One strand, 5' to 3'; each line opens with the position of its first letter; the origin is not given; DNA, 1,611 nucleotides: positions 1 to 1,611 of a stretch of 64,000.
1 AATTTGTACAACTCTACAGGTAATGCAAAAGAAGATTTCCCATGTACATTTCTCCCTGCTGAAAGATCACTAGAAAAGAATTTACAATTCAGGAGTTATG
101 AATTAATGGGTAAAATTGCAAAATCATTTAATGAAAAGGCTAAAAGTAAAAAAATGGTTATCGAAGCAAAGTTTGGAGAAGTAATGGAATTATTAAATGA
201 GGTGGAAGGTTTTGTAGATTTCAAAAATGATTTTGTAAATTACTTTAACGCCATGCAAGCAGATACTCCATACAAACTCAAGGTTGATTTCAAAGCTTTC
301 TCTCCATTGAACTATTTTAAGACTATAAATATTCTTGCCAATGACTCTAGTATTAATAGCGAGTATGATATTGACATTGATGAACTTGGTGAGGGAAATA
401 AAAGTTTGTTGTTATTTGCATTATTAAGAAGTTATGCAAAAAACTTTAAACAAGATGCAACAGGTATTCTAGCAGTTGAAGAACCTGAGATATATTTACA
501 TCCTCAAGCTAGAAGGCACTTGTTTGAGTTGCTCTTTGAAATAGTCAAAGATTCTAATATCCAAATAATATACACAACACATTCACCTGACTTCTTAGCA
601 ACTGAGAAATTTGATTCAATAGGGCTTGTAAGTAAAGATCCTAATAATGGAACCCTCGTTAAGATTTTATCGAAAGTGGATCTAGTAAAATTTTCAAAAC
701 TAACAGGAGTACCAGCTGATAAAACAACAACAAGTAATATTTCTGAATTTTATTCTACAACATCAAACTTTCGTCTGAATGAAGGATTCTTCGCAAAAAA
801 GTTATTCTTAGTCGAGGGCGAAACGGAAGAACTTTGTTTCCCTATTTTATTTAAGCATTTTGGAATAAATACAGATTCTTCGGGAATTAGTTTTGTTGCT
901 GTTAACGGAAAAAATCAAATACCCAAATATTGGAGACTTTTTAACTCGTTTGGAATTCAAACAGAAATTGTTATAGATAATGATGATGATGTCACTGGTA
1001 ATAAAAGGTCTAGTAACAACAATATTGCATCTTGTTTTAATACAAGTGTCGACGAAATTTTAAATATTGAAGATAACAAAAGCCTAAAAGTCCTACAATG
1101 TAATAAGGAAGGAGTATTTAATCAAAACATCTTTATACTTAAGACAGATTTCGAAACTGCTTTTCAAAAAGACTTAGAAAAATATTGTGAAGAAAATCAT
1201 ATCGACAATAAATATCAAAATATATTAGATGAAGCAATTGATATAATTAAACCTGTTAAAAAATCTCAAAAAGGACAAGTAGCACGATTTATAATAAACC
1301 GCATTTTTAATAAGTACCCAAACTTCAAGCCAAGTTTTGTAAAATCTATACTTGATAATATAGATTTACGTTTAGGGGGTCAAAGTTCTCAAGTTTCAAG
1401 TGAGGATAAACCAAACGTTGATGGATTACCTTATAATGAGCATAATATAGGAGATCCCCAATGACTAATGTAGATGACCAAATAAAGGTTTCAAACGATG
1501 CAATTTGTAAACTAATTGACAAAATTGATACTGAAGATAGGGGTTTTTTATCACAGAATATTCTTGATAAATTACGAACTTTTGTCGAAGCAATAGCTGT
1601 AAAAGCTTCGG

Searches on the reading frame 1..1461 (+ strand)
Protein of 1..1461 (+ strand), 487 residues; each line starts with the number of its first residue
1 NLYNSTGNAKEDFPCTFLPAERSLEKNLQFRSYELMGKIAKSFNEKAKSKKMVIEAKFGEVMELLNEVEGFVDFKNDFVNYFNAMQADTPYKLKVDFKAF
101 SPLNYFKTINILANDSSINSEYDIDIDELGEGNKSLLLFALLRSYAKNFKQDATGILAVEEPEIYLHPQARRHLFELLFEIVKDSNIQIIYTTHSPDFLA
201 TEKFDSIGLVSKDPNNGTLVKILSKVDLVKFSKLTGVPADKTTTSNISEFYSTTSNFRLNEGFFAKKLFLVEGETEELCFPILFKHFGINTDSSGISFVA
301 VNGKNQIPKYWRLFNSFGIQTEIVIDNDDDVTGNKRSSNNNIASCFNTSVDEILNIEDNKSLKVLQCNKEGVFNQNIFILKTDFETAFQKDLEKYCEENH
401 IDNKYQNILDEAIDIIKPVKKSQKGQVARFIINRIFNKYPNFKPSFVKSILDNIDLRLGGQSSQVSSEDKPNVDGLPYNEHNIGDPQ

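Call 4: search_protein_families(library=pfam, proteins=[window:1-1461:+], max_evalue=0.1)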
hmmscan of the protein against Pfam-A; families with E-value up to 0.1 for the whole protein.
window:1-1461:+ (487 aa): 5 families
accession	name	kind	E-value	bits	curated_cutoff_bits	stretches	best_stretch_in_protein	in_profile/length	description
PF13175.12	AAA_15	-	4.2e-25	89.6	32.1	1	16-198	202-373/374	AAA ATPase domain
PF20469.4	OLD-like_TOPRIM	-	1.2e-20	74.2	23.2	1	263-328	1-67/67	Overcoming lysogenization defect protein-like, TOPRIM domain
PF13304.12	AAA_21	-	1e-14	55.8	27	1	120-199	229-303/304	AAA domain, putative AbiEii toxin, Type IV TA system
PF11398.14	DUF2813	-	0.00026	20.9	21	1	140-207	269-333/372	Protein of unknown function (DUF2813)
PF11536.14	DUF3226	-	0.008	16.4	27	1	267-355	2-94/208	Protein of unknown function (DUF3226)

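Call 5: search_protein_families(library=padloc, proteins=[window:1-1461:+], max_evalue=0.1)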
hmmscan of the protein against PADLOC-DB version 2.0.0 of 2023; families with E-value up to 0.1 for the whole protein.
window:1-1461:+ (487 aa): 99 families (the best 25 are shown)
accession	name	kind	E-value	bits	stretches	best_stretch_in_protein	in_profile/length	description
PDLC02358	Old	-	1.9e-37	127.4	1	35-404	162-524/578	Old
PDLC00070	GajA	-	4.5e-31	106.1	1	9-394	147-525/596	AAA ATPase domain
PDLC00067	GajA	-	6.1e-31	105.6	1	11-455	160-597/604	AAA ATPase domain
PDLC02979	AriA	-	5.4e-27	93.6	1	16-198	200-372/373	-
PDLC00090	GajA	-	2.6e-24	83.9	1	14-328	163-477/659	AAA ATPase domain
PDLC00062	GajA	-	3.4e-23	79.9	2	14-227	161-371/639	AAA ATPase domain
PDLC00085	GajA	-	1.4e-22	78.3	1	155-442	269-545/580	AAA ATPase domain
PDLC00072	GajA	-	2.2e-22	77.3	1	8-407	198-578/709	AAA ATPase domain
PDLC00071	GajA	-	3e-22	77.2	1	15-367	144-478/588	AAA ATPase domain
PDLC00077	GajA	-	6.7e-22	75.8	1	15-415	195-586/616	AAA ATPase domain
PDLC00064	GajA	-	9e-22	75.7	1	48-342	26-289/464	AAA ATPase domain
PDLC00096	GajA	-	9.6e-22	75.4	1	132-364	267-492/630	AAA ATPase domain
PDLC00080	GajA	-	2.2e-20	71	2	24-211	159-349/622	AAA ATPase domain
PDLC00094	GajA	-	2.4e-20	70.5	1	52-430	196-554/569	AAA ATPase domain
PDLC00074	GajA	-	6e-20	69.4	1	62-358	5-306/480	AAA ATPase domain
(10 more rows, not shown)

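Call 6: search_protein_families(library=ncbifam, proteins=[window:1-1461:+], max_evalue=0.1)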
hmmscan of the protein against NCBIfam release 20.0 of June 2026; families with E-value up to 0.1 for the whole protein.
window:1-1461:+ (487 aa): 6 families
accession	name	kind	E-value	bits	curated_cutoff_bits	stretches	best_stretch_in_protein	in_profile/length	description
NF041760.1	PtuA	equivalog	1.2e-06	27.8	500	1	151-219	374-440/524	retron Ec78 anti-phage system effector ATPase PtuA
NF047739.1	antiphage_MADS3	equivalog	2.1e-05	23.9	420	1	129-217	317-397/427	methylation-associated defense system AAA family ATPase MAD3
NF010171.0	PRK13652.1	equivalog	0.0024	17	476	1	156-235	158-238/277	cobalt transporter ATP-binding subunit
TIGR04521.1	ECF_ATPase_2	equivalog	0.033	13.3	330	1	156-200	165-209/279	energy-coupling factor transporter ATPase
NF010155.0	PRK13634.1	equivalog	0.038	13.3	413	1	156-210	166-219/290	energy-coupling factor ABC transporter ATP-binding protein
NF010860.0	PRK14267.1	equivalog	0.094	12.4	412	0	155-197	169-209/253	phosphate ABC transporter ATP-binding protein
